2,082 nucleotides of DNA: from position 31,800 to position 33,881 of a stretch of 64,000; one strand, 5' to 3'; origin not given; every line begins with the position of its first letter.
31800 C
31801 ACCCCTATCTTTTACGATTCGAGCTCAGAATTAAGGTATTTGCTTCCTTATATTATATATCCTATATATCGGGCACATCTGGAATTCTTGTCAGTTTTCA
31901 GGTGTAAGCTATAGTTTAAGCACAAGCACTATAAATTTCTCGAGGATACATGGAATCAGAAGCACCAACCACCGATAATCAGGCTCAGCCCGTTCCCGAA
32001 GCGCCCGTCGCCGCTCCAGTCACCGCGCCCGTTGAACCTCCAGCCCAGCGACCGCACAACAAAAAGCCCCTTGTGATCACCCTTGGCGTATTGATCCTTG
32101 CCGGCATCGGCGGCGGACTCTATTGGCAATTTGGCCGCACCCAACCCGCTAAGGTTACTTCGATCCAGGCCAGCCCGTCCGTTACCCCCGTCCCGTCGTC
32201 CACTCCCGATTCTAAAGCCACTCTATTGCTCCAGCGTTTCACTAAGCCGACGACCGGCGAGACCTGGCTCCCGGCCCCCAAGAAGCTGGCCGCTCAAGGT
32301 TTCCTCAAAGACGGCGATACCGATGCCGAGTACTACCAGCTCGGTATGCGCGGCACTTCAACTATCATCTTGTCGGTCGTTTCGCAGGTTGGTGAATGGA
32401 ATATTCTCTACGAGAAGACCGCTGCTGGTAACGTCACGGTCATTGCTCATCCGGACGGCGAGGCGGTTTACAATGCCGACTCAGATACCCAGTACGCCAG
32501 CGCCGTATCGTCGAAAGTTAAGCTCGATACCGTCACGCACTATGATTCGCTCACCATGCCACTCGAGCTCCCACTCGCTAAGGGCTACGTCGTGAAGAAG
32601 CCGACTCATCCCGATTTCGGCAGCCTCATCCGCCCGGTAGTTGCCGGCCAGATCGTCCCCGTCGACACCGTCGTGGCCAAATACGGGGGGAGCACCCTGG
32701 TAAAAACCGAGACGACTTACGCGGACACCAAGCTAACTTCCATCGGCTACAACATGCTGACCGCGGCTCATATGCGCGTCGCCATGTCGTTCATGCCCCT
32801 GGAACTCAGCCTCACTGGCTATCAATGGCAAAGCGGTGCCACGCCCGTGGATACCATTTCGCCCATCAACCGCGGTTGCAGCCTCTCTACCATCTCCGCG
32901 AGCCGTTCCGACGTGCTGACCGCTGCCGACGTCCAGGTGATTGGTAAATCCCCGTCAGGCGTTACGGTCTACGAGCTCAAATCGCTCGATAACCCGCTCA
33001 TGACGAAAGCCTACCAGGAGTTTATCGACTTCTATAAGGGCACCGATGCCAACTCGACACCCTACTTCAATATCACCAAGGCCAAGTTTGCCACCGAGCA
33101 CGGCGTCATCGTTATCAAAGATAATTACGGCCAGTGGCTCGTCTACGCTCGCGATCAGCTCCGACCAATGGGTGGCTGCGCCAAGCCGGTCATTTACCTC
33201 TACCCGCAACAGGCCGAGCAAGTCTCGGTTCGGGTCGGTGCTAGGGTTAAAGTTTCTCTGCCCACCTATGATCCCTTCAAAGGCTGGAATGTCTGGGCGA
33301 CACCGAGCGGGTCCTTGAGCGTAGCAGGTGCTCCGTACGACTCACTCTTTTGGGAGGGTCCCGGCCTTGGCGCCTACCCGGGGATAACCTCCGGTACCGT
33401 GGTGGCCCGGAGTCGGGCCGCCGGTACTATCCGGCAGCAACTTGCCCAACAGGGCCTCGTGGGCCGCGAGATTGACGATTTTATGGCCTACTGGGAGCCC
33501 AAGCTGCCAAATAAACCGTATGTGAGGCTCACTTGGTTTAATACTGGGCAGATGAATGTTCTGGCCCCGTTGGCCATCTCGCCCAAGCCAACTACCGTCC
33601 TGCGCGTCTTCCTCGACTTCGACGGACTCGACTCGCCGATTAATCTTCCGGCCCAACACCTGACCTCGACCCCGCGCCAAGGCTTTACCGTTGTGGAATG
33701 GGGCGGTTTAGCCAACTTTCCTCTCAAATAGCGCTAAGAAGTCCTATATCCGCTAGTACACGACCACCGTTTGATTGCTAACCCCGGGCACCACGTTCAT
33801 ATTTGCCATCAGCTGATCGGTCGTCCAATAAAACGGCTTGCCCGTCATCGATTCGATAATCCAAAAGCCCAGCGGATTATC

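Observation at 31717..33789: An imperfect ~38-nt direct repeat and a duplicated gene tail flank a ~2 kb segment, the footprint of a rearrangement or insertion.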

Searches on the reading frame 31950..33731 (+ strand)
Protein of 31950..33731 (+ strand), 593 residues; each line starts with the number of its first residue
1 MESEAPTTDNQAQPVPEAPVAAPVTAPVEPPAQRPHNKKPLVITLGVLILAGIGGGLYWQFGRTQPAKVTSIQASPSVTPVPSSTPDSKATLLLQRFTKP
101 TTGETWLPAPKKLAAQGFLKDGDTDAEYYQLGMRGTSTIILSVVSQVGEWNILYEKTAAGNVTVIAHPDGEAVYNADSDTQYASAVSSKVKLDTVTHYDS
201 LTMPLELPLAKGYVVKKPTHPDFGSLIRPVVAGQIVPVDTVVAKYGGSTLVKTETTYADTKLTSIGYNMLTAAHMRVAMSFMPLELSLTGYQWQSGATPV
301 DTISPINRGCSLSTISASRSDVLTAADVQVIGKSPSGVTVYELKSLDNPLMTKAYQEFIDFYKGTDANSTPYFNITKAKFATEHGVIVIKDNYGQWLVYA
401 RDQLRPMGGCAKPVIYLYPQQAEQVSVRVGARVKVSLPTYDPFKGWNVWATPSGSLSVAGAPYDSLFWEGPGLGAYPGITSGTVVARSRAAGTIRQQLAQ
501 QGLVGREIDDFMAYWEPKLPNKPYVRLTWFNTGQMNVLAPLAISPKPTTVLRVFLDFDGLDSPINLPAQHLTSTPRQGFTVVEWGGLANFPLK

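Call 10: search_protein_families(library=pfam, proteins=[window:31950-33731:+], max_evalue=0.01)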
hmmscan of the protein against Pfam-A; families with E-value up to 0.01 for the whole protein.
window:31950-33731:+ (593 aa): 0 families

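Call 21: find_homologous_proteins(query=window:31950-33731:+, max_evalue=0.00001)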
Query window:31950-33731:+ (593 aa): 184 proteins with E <= 0.00001 among 8000 candidates; the best 120 are listed.
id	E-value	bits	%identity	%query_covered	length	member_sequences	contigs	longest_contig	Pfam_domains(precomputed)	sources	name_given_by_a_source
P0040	7.4e-248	842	64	100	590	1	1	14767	-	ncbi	-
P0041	1.5e-187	643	53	94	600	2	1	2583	-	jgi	jgi:predicted secreted protein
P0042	2.8e-187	642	53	93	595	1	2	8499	-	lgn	-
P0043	5.8e-186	638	58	84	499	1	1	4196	-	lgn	-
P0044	9.4e-185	634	51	100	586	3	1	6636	-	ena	-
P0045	4.8e-181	621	50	99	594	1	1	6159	-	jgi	jgi:hypothetical protein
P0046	1.1e-177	610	55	83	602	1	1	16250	-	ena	-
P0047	1.1e-177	610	50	100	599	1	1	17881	-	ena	-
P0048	2.0e-177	609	51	94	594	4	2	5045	-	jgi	jgi:hypothetical protein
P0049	1.0e-175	604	50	98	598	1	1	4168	-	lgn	-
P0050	2.6e-175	602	49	97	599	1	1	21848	-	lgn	-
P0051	1.6e-174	600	49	98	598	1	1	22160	-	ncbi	-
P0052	3.4e-173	595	52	89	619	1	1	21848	-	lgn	-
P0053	3.9e-173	595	53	91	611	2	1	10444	-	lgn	-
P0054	9.1e-172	591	52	90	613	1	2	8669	-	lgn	-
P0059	6.3e-161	555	47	99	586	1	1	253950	-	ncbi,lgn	-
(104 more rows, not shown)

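Call 23: find_encoding_contigs(protein=P0040, flank=8000, max_places=3)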
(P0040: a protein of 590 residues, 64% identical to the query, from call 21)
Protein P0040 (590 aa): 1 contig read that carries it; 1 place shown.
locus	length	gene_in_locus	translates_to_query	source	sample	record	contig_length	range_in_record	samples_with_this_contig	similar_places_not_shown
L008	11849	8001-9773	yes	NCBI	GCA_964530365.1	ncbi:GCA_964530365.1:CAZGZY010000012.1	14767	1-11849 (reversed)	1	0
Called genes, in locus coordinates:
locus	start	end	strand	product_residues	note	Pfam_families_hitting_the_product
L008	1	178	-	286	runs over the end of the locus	PF01636:APH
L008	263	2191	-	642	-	-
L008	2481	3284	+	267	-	PF23441:SDR, PF00106:adh_short, PF08659:KR, PF13561:adh_short_C2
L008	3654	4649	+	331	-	PF02683:DsbD_TM (weak), PF13386:DsbD_2, PF13473:Cupredoxin_1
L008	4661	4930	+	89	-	PF00403:HMA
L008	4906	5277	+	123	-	PF13473:Cupredoxin_1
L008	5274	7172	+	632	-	PF00122:E1-E2_ATPase, PF00702:Hydrolase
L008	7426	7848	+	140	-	PF03928:HbpS-like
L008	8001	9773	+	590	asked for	-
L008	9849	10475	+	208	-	PF06445:GyrI-like (weak)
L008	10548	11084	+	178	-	-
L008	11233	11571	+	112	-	-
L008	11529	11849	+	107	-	?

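Call 24: find_encoding_contigs(protein=window:31950-33731:+, flank=10000, max_places=5)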
Protein window:31950-33731:+ (593 aa): 5 contigs read that carry it; 4 places shown.
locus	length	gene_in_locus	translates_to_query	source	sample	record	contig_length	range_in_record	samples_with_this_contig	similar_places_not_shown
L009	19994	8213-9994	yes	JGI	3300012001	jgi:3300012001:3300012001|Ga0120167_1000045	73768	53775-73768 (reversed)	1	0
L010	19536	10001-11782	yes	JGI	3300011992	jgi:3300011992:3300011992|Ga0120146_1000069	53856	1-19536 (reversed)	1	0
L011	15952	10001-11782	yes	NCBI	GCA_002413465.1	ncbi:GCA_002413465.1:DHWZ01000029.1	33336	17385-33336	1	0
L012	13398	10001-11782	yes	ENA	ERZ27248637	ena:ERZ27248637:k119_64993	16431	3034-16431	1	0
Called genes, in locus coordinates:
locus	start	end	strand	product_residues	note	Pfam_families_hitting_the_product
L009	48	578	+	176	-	-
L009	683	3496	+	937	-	PF16158:N_BRCA1_IG (faint)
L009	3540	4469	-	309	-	PF01757:Acyl_transf_3, PF04235:DUF418 (weak)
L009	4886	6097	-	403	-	PF01757:Acyl_transf_3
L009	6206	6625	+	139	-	-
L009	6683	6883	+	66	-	-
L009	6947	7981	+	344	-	PF00483:NTP_transferase, PF12804:NTP_transf_3 (weak), PF22640:ManC_GMP_beta-helix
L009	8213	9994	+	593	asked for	-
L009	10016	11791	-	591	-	PF13205:Big_5 (faint), PF13529:Peptidase_C39_2 (faint), PF17964:Big_10 (faint)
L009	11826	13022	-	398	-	PF01757:Acyl_transf_3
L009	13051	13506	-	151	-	PF01050:MannoseP_isomer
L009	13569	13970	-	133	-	PF03551:PadR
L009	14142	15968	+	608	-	PF13522:GATase_6, PF13537:GATase_7, PF01380:SIS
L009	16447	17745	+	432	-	PF00155:Aminotran_1_2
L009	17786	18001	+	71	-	-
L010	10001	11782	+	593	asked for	-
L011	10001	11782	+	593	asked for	-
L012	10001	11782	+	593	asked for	-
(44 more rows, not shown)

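Call 25: find_related_loci(query=window:31950-33731:+, collection=genome_contigs, flank=6000)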
Query window:31950-33731:+ (593 aa) in genome_contigs; peptide patterns used: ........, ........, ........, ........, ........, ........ (x = any residue, [..] = any of these).
28 stretches matched a pattern; 3 encode a relative of the query (tblastn E <= 1e-3); 3 distinct loci.
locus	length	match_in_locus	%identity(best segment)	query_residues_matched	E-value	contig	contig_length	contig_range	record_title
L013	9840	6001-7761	64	1-593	0e+0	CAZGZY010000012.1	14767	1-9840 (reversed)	MAG TPA_asm: uncultured Candidatus Saccharimonadales bacterium isolate SRP200132_co1_597 genome assembly, contig: NODE_7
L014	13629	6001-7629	43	44-588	2e-136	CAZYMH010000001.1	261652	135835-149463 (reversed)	MAG TPA_asm: uncultured Candidatus Saccharibacteria bacterium isolate SRP300315_co1_59 genome assembly, contig: NODE_9_l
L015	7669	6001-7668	40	4-532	1e-112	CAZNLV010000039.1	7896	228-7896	MAG TPA_asm: uncultured Candidatus Saccharibacteria bacterium isolate binchicken_co152_115 genome assembly, contig: NODE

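Call 47: search_protein_families(library=ncbifam, proteins=[window:31950-33731:+], max_evalue=0.01)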
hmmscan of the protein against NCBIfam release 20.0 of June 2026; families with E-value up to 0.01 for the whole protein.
window:31950-33731:+ (593 aa): 0 families

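Call 62: find_encoding_contigs(protein=P0059, flank=5000, max_places=1)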
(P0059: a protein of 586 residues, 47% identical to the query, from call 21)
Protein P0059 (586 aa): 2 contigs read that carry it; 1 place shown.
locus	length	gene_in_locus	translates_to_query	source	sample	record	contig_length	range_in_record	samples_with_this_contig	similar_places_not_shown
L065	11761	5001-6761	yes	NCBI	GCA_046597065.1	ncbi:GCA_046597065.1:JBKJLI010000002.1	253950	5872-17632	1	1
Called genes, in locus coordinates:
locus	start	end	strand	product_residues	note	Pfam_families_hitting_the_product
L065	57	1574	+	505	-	PF12072:RNase_Y_N, PF00013:KH_1 (weak), PF22891:KH_PNO1_2nd (faint), PF08668:HDOD (faint), PF01966:HD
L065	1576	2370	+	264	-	PF13277:YmdB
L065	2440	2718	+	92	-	PF00216:Bac_DNA_binding, PF18291:HU-HIG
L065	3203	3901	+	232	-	PF14329:DUF4386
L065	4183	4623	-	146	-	PF00293:NUDIX (weak)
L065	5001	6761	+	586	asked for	-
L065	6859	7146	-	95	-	-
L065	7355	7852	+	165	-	-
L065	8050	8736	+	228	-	PF00072:Response_reg, PF00486:Trans_reg_C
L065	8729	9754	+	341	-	PF00512:HisKA, PF02518:HATPase_c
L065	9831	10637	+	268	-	PF00528:BPD_transp_1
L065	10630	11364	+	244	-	PF00005:ABC_tran, PF02463:SMC_N (faint), PF00004:AAA (faint), PF13304:AAA_21 (faint), PF13401:AAA_22 (weak)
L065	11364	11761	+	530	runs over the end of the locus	PF00128:Alpha-amylase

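Call 63: find_encoding_contigs(protein=P0047, flank=5000, max_places=1)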
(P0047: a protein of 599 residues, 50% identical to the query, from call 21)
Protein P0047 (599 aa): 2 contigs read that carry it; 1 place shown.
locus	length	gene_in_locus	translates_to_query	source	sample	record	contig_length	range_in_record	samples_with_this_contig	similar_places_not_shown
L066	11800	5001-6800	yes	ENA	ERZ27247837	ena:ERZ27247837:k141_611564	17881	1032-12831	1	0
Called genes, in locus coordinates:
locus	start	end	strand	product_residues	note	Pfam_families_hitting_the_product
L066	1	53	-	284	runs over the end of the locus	PF01040:UbiA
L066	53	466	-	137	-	PF03626:COX4_pro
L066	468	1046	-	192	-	PF00510:COX3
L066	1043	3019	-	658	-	PF00115:COX1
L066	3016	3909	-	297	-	PF00116:COX2 (weak), PF06481:COX_ARM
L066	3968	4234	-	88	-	PF00581:Rhodanese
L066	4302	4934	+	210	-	PF06197:DUF998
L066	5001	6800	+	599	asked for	-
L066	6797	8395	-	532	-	-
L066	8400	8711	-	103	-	-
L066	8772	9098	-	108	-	-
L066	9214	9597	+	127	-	-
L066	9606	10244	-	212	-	PF00625:Guanylate_kin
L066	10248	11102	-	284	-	PF00215:OMPdecase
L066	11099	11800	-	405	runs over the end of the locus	PF00925:GTP_cyclohydro2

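Call 64: predict_structure(alignment_id=A3)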
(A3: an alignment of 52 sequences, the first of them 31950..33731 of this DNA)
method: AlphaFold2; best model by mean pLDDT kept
length: 593 residues; sequences in the alignment: 52
mean_pLDDT: 86.8   pTM: 0.80
mean pLDDT of the five models: 86.8, 86.3, 85.7, 85.4, 84.9
residues with pLDDT >= 90: 401; 70-90: 110; 50-70: 29; < 50: 53
segments of 3 or more residues with pLDDT < 50: 1-5, 7-28, 30-38, 63-76, 82-84
pLDDT, mean of each block of 10 residues (from residue 1): 38 44 45 44 73 79 49 46 63 95 97 96 89 98 88 97 96 89 93 96 94 91 87 84 97 93 95 95 96 97 83 78 97 98 96 92 81 93 98 97 83 90 95 91 93 97 95 87 98 98 97 94 96 88 94 94 94 95 91 74
secondary structure, 60 per line:
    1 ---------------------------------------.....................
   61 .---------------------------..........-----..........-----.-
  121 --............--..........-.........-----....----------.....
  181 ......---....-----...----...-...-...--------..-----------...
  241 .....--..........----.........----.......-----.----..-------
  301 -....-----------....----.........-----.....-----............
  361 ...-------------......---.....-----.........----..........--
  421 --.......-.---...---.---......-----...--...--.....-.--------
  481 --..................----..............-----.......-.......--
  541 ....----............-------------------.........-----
elements in order: H40-61 H89-98 E104-113 E126-134 E137-146 E148-156 E162-165 H176-185 E190-193 E206-208 E214-216 E238-245 E248-257 E262-270 E275-281 E302-305 E317-320 E328-333 E339-343 H349-363 H377-382 E386-390 E396-401 E409-418 E423-429 E435-437 E445-450 E456-458 E461-463 E466-470 E483-486 H487-500 H505-518 E524-530 H532-538 E541-544 E549-560 E580-588
